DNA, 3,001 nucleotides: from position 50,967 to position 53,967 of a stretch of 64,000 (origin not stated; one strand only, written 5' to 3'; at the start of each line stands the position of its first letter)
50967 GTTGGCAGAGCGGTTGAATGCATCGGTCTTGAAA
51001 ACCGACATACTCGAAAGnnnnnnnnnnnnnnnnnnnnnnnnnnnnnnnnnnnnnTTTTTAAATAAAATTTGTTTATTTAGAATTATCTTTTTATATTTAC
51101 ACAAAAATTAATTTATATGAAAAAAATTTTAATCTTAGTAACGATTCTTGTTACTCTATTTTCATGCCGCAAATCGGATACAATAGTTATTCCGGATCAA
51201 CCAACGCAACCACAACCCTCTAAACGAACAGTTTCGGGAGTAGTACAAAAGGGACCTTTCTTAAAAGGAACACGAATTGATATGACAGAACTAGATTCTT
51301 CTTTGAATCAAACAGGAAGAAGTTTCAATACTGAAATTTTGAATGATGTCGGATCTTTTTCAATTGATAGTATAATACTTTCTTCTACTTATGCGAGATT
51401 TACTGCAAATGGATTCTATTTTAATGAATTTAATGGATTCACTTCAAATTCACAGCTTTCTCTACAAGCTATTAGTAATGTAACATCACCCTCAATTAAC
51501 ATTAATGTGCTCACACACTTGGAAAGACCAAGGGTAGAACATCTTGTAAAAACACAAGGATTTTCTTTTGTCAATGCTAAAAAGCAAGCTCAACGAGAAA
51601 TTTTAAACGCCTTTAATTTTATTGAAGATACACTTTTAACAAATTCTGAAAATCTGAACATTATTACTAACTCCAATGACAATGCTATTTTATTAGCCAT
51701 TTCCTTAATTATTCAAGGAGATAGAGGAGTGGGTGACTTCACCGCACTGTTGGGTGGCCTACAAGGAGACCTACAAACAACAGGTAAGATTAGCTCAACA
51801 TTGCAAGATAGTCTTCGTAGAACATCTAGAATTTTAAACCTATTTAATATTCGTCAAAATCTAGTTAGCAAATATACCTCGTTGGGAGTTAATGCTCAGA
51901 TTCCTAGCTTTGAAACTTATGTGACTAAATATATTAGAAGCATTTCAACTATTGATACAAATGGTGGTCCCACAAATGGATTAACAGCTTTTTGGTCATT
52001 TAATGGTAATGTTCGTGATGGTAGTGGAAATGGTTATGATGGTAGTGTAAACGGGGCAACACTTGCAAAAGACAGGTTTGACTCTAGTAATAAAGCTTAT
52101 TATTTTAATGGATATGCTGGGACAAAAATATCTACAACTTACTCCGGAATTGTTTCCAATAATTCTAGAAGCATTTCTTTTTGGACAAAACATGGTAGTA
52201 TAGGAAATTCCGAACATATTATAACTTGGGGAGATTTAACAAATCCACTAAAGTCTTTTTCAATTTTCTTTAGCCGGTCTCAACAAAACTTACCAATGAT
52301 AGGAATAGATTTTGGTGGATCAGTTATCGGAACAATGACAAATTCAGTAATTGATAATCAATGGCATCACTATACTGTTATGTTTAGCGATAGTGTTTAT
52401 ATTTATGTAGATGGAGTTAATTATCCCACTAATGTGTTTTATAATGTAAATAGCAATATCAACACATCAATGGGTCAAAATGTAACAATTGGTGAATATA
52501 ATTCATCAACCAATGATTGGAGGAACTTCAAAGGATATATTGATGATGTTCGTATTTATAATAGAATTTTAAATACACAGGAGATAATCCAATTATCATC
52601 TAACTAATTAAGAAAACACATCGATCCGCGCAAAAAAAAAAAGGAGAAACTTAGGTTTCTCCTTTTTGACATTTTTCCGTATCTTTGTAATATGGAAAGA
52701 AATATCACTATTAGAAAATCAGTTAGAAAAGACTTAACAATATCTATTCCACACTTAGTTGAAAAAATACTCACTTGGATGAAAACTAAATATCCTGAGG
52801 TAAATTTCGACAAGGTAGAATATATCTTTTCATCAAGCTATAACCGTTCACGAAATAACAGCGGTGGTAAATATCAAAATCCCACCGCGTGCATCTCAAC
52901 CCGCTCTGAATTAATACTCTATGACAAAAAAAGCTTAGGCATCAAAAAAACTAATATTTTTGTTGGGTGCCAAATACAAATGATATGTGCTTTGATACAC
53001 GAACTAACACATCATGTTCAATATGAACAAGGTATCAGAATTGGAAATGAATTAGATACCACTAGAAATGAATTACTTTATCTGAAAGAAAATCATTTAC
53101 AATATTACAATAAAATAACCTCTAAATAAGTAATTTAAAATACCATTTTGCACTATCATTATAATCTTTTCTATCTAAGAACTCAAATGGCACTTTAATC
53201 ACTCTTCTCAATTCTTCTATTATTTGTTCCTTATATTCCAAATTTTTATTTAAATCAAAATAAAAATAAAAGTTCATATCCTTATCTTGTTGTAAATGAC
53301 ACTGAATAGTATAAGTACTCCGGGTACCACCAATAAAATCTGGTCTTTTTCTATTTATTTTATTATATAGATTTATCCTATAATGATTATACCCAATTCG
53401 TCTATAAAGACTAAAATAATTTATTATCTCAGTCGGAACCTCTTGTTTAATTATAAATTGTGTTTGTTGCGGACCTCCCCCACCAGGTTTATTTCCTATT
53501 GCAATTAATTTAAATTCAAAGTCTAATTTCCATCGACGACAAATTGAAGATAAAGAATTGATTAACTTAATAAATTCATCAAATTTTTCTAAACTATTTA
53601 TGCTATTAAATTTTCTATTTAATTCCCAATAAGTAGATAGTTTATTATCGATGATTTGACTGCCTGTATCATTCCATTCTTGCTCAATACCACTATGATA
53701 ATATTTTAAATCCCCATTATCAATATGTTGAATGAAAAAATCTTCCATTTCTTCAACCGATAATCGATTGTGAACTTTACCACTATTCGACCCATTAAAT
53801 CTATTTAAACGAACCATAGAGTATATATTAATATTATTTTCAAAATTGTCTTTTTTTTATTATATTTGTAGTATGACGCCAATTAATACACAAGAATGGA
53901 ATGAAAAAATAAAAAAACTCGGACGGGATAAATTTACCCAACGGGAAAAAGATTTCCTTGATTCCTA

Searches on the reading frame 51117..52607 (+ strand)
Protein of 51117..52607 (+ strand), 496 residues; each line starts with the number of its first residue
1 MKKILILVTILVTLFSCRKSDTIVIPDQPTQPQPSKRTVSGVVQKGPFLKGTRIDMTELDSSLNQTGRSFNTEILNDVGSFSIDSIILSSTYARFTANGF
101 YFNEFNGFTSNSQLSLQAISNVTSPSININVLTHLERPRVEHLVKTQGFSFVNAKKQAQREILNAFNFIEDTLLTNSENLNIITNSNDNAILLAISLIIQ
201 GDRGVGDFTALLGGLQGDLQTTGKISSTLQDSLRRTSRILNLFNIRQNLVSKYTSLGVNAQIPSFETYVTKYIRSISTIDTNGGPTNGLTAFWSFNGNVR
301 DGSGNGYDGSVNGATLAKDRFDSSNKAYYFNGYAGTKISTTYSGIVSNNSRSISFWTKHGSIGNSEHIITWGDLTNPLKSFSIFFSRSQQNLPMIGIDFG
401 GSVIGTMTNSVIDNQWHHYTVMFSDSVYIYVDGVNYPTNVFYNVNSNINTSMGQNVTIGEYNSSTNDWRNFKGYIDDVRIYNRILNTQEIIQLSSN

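Call 13: search_protein_families(library=phrogs, proteins=[window:51117-52607:+])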
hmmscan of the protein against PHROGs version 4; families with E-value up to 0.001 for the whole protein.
window:51117-52607:+ (496 aa): 1 family
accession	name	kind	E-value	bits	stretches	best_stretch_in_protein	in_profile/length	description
phrog_8510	-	head and packaging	5e-12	45.4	1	295-490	703-893/1348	virion structural protein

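Call 14: search_protein_families(library=pfam, proteins=[window:51117-52607:+])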
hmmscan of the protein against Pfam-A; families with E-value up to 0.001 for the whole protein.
window:51117-52607:+ (496 aa): 1 family
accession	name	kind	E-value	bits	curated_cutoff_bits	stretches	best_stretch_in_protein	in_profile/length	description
PF13385.13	Laminin_G_3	-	4.8e-18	66.2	27.6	1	339-490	8-150/151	Concanavalin A-like lectin/glucanases superfamily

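Call 16: search_dna_similar(query=window:51117-52607:+, collection=phages, mode=protein, max_rows=15)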
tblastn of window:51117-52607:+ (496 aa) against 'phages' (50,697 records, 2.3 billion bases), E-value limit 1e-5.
No match.

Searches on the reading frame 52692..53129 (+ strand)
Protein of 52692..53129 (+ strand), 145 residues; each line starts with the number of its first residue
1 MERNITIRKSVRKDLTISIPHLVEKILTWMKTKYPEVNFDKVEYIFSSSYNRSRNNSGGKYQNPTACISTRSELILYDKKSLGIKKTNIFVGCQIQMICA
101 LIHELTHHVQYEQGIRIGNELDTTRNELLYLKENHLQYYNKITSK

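Call 65: search_protein_families(library=pfam, proteins=[window:52692-53129:+], max_evalue=0.01)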
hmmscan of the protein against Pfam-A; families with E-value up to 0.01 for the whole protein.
window:52692-53129:+ (145 aa): 1 family
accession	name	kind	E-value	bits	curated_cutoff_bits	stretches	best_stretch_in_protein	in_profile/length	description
PF20573.4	DUF6782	-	0.0083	15.8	27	0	96-124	89-117/241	Putative metallopeptidase family (DUF6782)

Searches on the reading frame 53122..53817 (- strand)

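Call 65: search_protein_families(library=pfam, proteins=[window:53122-53817:-], max_evalue=0.01)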
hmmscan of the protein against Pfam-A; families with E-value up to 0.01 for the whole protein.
window:53122-53817:- (231 aa): 1 family
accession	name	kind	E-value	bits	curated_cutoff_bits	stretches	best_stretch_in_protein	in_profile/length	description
PF09218.15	DUF1959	-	0.0061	17.2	24.3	0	18-64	23-69/116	Domain of unknown function (DUF1959)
